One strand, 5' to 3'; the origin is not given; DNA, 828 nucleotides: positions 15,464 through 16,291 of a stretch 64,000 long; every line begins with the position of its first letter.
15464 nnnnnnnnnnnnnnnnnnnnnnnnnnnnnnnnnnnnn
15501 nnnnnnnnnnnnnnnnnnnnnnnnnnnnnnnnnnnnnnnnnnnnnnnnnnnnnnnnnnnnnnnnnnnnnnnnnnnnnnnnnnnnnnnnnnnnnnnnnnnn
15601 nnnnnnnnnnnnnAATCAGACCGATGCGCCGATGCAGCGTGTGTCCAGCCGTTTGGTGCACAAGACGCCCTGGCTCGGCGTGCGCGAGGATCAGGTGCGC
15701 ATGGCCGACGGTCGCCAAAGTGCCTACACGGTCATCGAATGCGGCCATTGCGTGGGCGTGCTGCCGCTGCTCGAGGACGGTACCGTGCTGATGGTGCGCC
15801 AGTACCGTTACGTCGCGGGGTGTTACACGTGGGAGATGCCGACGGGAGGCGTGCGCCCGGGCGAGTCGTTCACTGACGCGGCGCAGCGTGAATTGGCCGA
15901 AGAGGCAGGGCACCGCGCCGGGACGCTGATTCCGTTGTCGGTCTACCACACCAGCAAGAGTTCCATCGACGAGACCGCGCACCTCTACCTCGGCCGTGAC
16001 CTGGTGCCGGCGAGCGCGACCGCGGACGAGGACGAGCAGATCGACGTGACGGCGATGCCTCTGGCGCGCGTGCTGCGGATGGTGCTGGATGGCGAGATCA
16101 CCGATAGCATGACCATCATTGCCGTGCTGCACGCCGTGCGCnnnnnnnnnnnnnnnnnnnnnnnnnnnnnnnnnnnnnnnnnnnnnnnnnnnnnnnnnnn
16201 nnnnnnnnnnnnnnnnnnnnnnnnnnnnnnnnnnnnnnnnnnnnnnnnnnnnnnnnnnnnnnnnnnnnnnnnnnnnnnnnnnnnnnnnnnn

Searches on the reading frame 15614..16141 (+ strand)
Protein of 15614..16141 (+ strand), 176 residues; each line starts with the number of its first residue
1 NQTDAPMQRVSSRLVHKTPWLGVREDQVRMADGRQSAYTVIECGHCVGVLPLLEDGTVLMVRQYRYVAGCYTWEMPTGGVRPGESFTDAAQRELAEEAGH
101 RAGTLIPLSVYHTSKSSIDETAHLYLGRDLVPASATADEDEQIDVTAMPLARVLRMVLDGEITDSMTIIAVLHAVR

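Call 56: search_protein_families(library=pfam, proteins=[window:15614-16141:+], max_evalue=0.001)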
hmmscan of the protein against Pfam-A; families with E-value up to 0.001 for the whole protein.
window:15614-16141:+ (176 aa): 1 family
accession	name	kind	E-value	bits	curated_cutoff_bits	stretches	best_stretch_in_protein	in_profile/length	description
PF00293.34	NUDIX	-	1.8e-16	60.8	21.1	1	47-153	6-118/134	NUDIX domain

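Call 58: search_protein_families(library=ncbifam, proteins=[window:15614-16141:+], max_evalue=0.001)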
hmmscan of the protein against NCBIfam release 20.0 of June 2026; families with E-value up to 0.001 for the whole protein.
window:15614-16141:+ (176 aa): 13 families
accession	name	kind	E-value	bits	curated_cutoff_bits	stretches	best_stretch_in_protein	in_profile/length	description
NF008736.0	PRK11762.1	equivalog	1.4e-22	80.1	169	1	14-172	15-175/186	ADP compounds hydrolase NudE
NF001938.0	PRK00714.1-5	equivalog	1.8e-10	40.4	116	1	44-106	13-80/172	RNA pyrophosphohydrolase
NF008003.0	PRK10729.1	equivalog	9.1e-08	31.6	248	1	39-171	52-194/210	ADP-ribose diphosphatase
TIGR00052.1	TIGR00052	subfamily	9.6e-08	31.8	79.55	1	38-171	38-183/188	nudix-type nucleoside diphosphatase, YffH/AdpP family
NF011585.0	PRK15009.1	equivalog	1.6e-06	27.9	234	1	82-170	89-180/191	GDP-mannose pyrophosphatase NudK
NF006530.0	PRK08999.1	equivalog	1.6e-06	27.4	245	1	54-107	16-69/315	Nudix family hydrolase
NF041652.1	Nud_hyd_Dein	equivalog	1.5e-05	25.3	200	1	46-105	15-77/152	Nudix hydrolase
TIGR02705.1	nudix_YtkD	equivalog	1.6e-05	24.5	154.4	1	47-119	27-93/156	RNA deprotection pyrophosphohydrolase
NF001937.0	PRK00714.1-4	equivalog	4.9e-05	23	139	1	47-103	11-63/161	RNA pyrophosphohydrolase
NF001934.0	PRK00714.1-1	equivalog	6.7e-05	22.4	241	1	47-101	11-61/176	RNA pyrophosphohydrolase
NF007834.0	PRK10546.1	equivalog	0.00014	21.7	156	1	54-102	13-61/135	pyrimidine (deoxy)nucleoside triphosphate diphosphatase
NF001935.0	PRK00714.1-2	equivalog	0.00061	19.3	259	1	71-101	31-61/183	RNA pyrophosphohydrolase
NF001936.0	PRK00714.1-3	equivalog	0.00073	19.4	118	1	72-101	36-65/155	RNA pyrophosphohydrolase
